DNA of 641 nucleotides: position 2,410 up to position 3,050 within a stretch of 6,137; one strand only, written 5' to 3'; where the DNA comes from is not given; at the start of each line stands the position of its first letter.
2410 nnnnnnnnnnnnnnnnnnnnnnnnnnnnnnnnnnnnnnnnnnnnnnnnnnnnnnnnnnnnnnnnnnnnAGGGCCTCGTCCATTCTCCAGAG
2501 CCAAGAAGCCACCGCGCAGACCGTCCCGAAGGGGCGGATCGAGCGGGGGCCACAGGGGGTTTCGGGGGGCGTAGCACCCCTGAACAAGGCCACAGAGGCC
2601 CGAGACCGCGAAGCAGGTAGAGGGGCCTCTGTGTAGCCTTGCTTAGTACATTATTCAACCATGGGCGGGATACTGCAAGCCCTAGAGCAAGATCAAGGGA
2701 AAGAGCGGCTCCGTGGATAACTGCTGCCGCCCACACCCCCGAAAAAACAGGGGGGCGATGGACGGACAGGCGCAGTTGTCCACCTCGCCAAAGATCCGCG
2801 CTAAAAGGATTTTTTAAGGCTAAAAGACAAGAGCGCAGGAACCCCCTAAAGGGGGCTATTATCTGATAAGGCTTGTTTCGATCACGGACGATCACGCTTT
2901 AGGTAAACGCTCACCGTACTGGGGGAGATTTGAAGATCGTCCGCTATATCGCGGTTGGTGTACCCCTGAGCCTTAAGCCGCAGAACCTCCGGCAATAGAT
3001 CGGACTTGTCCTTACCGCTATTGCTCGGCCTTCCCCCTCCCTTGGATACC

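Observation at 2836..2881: ColE2-type ori immediately downstream of rep, about 150 bp from candidate oriT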

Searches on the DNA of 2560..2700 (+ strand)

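Call 50: search_dna_similar(query=window:2560-2700:+, collection=plasmids, mode=distant, max_rows=40, rows=spread, max_evalue=0.001)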
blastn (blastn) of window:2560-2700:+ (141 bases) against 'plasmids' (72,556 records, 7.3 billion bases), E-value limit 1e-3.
Records with a match: 165; places in all: 173; records where one place covers at least 80% of the query: 134.
Best place of each record, by identity: >=99% 119; 95-99% 14; 90-95% 2; 80-90% 3; 60-80% 27.
By first word of the organism name: Klebsiella 130; Aeromonas 21; Enterobacter 7; Escherichia 3; Citrobacter 2; Raoultella 1; Halomonas 1.
By predicted mobility (MOB-suite, as given by PLSDB): mobilizable 157; non-mobilizable 5; conjugative 3.
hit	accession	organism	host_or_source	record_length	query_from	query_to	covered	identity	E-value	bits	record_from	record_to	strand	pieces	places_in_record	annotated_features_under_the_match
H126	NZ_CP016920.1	Klebsiella pneumoniae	Homo sapiens,urine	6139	1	141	100%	100.0%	9e-66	255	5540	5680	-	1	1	none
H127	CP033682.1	Raoultella ornithinolytica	Homo sapiens,Abdominal abscess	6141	1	141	100%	99.3%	1e-63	249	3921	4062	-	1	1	none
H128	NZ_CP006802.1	Klebsiella pneumoniae subsp. pneumoniae PittNDM01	urine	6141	1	141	100%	99.3%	1e-63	249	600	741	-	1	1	none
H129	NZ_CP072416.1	Klebsiella pneumoniae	Homo sapiens,blood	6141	1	141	100%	99.3%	1e-63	249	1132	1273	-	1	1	none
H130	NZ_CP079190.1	Klebsiella pneumoniae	Homo sapiens,urine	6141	1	141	100%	99.3%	1e-63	249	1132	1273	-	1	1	none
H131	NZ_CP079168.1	Klebsiella pneumoniae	Homo sapiens,Endotracheal aspirate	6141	1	141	100%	99.3%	1e-63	249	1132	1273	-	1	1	none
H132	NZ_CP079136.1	Klebsiella pneumoniae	Homo sapiens,urine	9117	1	141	100%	99.3%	1e-63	249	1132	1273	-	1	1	none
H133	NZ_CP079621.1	Klebsiella pneumoniae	Homo sapiens,Pus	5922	1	141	100%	99.3%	1e-63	249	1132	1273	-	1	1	none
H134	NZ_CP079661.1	Klebsiella pneumoniae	Homo sapiens,urine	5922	1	141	100%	99.3%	1e-63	249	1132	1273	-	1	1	none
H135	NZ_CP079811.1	Klebsiella pneumoniae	Homo sapiens,urine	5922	1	141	100%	99.3%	1e-63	249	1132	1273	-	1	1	none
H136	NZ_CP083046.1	Klebsiella pneumoniae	Homo sapiens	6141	1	141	100%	99.3%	1e-63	249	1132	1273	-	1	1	none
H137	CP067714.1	Klebsiella pneumoniae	Homo sapiens,other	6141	1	141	100%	99.3%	1e-63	249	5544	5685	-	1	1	none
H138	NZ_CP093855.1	Klebsiella pneumoniae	Homo sapiens,skin swab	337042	1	141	100%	99.3%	1e-63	249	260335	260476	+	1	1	none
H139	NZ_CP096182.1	Klebsiella pneumoniae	Homo sapiens,Pure culture one microbial ...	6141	1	141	100%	99.3%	1e-63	249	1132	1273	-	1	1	none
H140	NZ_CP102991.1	Klebsiella pneumoniae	Dog,Small Animal Hospital, ...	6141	1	141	100%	99.3%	1e-63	249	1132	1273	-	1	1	none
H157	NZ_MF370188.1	Enterobacter cloacae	-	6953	1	140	99%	95.0%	7e-55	220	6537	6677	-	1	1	none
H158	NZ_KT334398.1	Aeromonas salmonicida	-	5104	1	94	67%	86.2%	3e-22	112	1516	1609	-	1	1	none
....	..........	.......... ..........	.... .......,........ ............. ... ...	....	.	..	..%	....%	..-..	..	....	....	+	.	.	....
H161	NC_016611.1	Aeromonas sobria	-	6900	1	94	67%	77.7%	2e-10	73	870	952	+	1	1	none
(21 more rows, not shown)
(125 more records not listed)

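Call 51: get_annotated_region(hit=H158, flank=5200)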
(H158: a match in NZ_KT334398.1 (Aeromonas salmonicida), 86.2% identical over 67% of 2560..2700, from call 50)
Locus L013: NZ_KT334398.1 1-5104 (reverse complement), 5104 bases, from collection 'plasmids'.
description: Aeromonas salmonicida strain Y47 plasmid pY47-3, complete sequence
organism: Aeromonas salmonicida (NCBI taxid 645)
taxonomy: Bacteria; Pseudomonadota; Gammaproteobacteria; Aeromonadales; Aeromonadaceae; Aeromonas; Aeromonas salmonicida
host: -; source: -; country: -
typing (MOB-suite, as given by PLSDB): non-mobilizable; replicon rep_cluster_1069
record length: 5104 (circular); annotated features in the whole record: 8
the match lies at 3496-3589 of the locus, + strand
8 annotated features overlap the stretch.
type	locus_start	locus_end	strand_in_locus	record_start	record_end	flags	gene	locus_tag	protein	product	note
CDS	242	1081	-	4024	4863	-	-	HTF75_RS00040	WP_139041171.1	GTPase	-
CDS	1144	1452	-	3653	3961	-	-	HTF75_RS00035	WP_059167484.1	CcdB family protein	-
CDS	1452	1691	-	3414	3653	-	-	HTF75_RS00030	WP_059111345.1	type II toxin-antitoxin system CcdA family antitoxin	-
CDS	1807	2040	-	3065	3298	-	-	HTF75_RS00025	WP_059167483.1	MbeD family mobilization/exclusion protein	-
CDS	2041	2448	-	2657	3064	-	-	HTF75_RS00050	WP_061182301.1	MbeB family mobilization protein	-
CDS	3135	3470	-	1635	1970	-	-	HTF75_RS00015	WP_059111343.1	MobC family plasmid mobilization relaxosome protein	-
CDS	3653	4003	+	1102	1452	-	-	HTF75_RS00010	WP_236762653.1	hypothetical protein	-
CDS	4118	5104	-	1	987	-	-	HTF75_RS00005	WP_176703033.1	replication initiation protein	-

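Call 52: get_annotated_region(hit=H161, flank=7000)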
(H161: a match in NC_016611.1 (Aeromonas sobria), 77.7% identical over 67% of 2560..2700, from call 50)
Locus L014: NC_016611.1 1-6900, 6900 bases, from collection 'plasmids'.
description: Aeromonas sobria plasmid pAQ2-1, complete sequence
organism: Aeromonas sobria (NCBI taxid 646)
taxonomy: Bacteria; Pseudomonadota; Gammaproteobacteria; Aeromonadales; Aeromonadaceae; Aeromonas; Aeromonas sobria
host: -; source: -; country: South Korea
typing (MOB-suite, as given by PLSDB): mobilizable; replicon rep_cluster_1068; relaxase MOBP
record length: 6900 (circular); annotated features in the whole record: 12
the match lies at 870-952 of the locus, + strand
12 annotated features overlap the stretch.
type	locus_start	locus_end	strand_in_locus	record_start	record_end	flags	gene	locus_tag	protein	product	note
CDS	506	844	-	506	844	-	-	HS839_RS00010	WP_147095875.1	MobC family plasmid mobilization relaxosome protein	-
CDS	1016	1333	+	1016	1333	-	-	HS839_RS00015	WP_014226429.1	hypothetical protein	-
CDS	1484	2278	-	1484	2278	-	-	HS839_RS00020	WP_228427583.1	replication initiation protein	-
CDS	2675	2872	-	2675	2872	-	-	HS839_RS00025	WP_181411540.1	hypothetical protein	-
CDS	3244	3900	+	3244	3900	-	-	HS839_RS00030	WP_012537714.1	quinolone resistance pentapeptide repeat protein QnrS2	-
predicted_resistance_gene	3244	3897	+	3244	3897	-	qnrS2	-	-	quinolone resistance pentapeptide repeat protein QnrS2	predicted by amrfinderplus; class QUINOLONE; identity 100.0%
CDS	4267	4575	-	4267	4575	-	-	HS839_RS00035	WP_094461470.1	CcdB family protein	-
CDS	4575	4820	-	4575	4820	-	-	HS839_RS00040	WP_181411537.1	type II toxin-antitoxin system CcdA family antitoxin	-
CDS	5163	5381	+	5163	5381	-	-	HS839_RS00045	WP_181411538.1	hypothetical protein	-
CDS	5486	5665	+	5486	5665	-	-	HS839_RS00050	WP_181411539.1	hypothetical protein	-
CDS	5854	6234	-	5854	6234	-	-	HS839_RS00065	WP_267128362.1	hypothetical protein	-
CDS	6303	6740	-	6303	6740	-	-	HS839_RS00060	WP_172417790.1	MbeB family mobilization protein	-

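Call 53: get_annotated_region(hit=H159, flank=5000)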
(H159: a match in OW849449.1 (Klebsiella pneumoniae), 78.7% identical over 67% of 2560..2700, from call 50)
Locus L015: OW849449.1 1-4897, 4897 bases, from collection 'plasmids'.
description: Klebsiella pneumoniae isolate 11 genome assembly, plasmid: P3
organism: Klebsiella pneumoniae (NCBI taxid 573)
taxonomy: Bacteria; Pseudomonadota; Gammaproteobacteria; Enterobacterales; Enterobacteriaceae; Klebsiella; Klebsiella pneumoniae
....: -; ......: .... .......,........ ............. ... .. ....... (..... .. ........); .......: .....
typing (MOB-suite, as given by PLSDB): mobilizable; relaxase MOBP
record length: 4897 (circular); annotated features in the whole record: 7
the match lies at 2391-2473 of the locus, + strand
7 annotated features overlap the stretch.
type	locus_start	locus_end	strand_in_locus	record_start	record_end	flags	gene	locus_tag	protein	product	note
CDS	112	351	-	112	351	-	-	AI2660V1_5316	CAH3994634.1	Antitoxin CcdA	-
CDS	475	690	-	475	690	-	-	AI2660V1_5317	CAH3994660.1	hypothetical protein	-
CDS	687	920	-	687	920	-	-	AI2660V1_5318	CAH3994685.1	hypothetical protein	-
CDS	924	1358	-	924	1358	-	-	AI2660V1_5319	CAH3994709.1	hypothetical protein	-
CDS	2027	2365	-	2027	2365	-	-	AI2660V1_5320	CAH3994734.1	Mobilization protein MbeC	-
CDS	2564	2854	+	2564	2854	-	-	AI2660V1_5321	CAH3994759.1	hypothetical protein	-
CDS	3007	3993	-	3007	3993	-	-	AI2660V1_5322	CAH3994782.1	hypothetical protein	-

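Call 54: get_annotated_region(hit=H157, flank=7000)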
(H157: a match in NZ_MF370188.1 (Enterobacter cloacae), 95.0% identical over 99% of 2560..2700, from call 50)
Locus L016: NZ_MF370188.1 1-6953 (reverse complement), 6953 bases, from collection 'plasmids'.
description: Enterobacter cloacae strain Ecl-35771cz plasmid pEcl-35771cz, complete sequence
organism: Enterobacter cloacae (NCBI taxid 550)
taxonomy: Bacteria; Pseudomonadota; Gammaproteobacteria; Enterobacterales; Enterobacteriaceae; Enterobacter; Enterobacter cloacae
host: -; source: -; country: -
typing (MOB-suite, as given by PLSDB): mobilizable; relaxase MOBP
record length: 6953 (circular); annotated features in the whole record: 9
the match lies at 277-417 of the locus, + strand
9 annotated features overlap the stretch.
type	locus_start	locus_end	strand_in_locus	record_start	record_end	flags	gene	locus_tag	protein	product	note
CDS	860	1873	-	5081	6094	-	intI1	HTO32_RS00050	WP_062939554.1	class 1 integron integrase IntI1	-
CDS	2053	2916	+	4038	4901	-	-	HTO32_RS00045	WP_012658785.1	carbapenem-hydrolyzing class A beta-lactamase GES-5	-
predicted_resistance_gene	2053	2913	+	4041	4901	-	blaGES-5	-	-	carbapenem-hydrolyzing class A beta-lactamase GES-5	predicted by amrfinderplus; class BETA-LACTAM; identity 100.0%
CDS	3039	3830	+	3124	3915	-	-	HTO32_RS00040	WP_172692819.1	AadA family aminoglycoside 3''-O-nucleotidyltransferase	-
predicted_resistance_gene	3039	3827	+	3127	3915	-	aadA15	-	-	ANT(3'')-Ia family aminoglycoside nucleotidyltransferase AadA15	predicted by amrfinderplus; class AMINOGLYCOSIDE; identity 99.62%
CDS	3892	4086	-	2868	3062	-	-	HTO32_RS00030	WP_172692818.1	hypothetical protein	-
CDS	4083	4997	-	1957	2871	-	-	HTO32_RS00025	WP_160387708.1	replication initiation protein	-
CDS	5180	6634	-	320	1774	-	-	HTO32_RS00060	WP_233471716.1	relaxase/mobilization nuclease domain-containing protein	-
CDS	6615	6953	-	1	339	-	-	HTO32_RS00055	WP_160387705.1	MobC family plasmid mobilization relaxosome protein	-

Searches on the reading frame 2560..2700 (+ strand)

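Call 84: search_protein_families(library=pfam, proteins=[L013:4121-5104:-, L016:4086-4997:-], max_evalue=0.01)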
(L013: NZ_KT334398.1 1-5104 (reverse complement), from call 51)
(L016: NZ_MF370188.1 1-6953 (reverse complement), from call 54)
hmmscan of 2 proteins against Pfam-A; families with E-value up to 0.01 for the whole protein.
L013:4121-5104:- (328 aa): 7 families
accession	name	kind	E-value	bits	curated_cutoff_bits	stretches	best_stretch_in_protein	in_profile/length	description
PF03090.23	Replicase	-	1.7e-36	125.6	26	1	30-158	2-129/130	Replicase family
PF00196.25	GerE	-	6.2e-06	26.2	23.5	1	294-325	9-40/57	Bacterial regulatory proteins, luxR family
PF08708.16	PriCT_1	-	0.00021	21.2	21.1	1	223-249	45-67/67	Primase C terminal 1 (PriCT-1)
PF13384.12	HTH_23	-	0.00066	19.9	24.6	1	295-325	10-40/50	Homeodomain-like domain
PF08281.18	Sigma70_r4_2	-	0.0015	18.6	25.7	1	296-325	19-49/54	Sigma-70, region 4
PF06056.18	Terminase_5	-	0.0028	18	20.3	1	301-328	12-39/58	Putative ATPase subunit of terminase (gpP-like)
PF13936.12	HTH_38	-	0.0049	17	27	0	298-325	16-43/44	Helix-turn-helix domain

L016:4086-4997:- (304 aa): 6 families
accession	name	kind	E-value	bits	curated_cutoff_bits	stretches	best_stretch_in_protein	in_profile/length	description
PF03090.23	Replicase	-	3.1e-51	173.3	26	1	31-158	4-130/130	Replicase family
PF08708.16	PriCT_1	-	3e-09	36.8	21.1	1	175-238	11-65/67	Primase C terminal 1 (PriCT-1)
PF01527.26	HTH_Tnp_1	-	8.9e-05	23.1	24.1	1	269-301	15-47/75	Transposase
PF06056.18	Terminase_5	-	0.00012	22.4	20.3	1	275-300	11-36/58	Putative ATPase subunit of terminase (gpP-like)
PF13936.12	HTH_38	-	0.00035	20.7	27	1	271-300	14-43/44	Helix-turn-helix domain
PF13384.12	HTH_23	-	0.0022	18.2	24.6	0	273-301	13-41/50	Homeodomain-like domain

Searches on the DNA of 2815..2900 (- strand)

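Call 86: search_dna_similar(query=window:2815-2900:-, collection=plasmids, mode=distant, max_rows=40, rows=spread, max_evalue=0.01)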
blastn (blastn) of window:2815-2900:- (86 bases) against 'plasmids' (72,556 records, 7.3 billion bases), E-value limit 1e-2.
Records with a match: 357; places in all: 372; records where one place covers at least 80% of the query: 289.
Best place of each record, by identity: >=99% 2; 95-99% 283; 90-95% 15; 80-90% 57.
By first word of the organism name: Klebsiella 177; Escherichia 85; Aeromonas 56; Enterobacter 16; Photobacterium 3; Morganella 2; Proteus 2; Citrobacter 2; Serratia 2; Acinetobacter 2; and 8 more.
By predicted mobility (MOB-suite, as given by PLSDB): mobilizable 167; conjugative 146; non-mobilizable 44.
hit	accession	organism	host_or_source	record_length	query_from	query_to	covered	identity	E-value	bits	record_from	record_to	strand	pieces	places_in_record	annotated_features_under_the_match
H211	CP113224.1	Klebsiella pneumoniae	chicken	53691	1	86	100%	100.0%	3e-36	156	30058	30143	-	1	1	none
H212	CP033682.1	Raoultella ornithinolytica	Homo sapiens,Abdominal abscess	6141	1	86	100%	98.9%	5e-34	150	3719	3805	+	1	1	replicase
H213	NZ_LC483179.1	Escherichia coli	Homo sapiens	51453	1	86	100%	98.9%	5e-34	150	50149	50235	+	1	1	none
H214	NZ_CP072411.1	Klebsiella pneumoniae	Homo sapiens,blood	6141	1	86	100%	98.9%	5e-34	150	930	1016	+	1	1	replication initiation protein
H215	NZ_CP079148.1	Klebsiella pneumoniae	Homo sapiens,blood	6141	1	86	100%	98.9%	5e-34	150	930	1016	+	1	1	replication initiation protein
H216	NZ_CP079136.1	Klebsiella pneumoniae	Homo sapiens,urine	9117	1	86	100%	98.9%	5e-34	150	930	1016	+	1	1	replication initiation protein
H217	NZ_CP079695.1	Klebsiella pneumoniae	Homo sapiens,urine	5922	1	86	100%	98.9%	5e-34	150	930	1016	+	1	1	replication initiation protein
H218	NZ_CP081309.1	Escherichia coli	Homo sapiens,urine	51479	1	86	100%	98.9%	5e-34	150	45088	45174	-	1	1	none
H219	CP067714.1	Klebsiella pneumoniae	Homo sapiens,other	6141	1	86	100%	98.9%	5e-34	150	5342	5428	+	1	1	replication initiation protein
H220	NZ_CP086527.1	Escherichia coli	Homo sapiens,stool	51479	1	86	100%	98.9%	5e-34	150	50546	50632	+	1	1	none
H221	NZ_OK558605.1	Pseudocitrobacter faecalis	-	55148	1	86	100%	98.9%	5e-34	150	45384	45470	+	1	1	none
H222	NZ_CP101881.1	Klebsiella pneumoniae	dog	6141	1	86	100%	98.9%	5e-34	150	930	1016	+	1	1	replication initiation protein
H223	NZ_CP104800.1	Klebsiella pneumoniae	Homo sapiens,pure culture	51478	1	86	100%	98.9%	5e-34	150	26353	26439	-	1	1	none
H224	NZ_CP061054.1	Klebsiella pneumoniae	Homo sapiens,rectal swab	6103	1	86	100%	98.9%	5e-34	150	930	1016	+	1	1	replication initiation protein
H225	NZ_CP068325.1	Escherichia coli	Homo sapiens,Plasmid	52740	1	86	100%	98.9%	5e-34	150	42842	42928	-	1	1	none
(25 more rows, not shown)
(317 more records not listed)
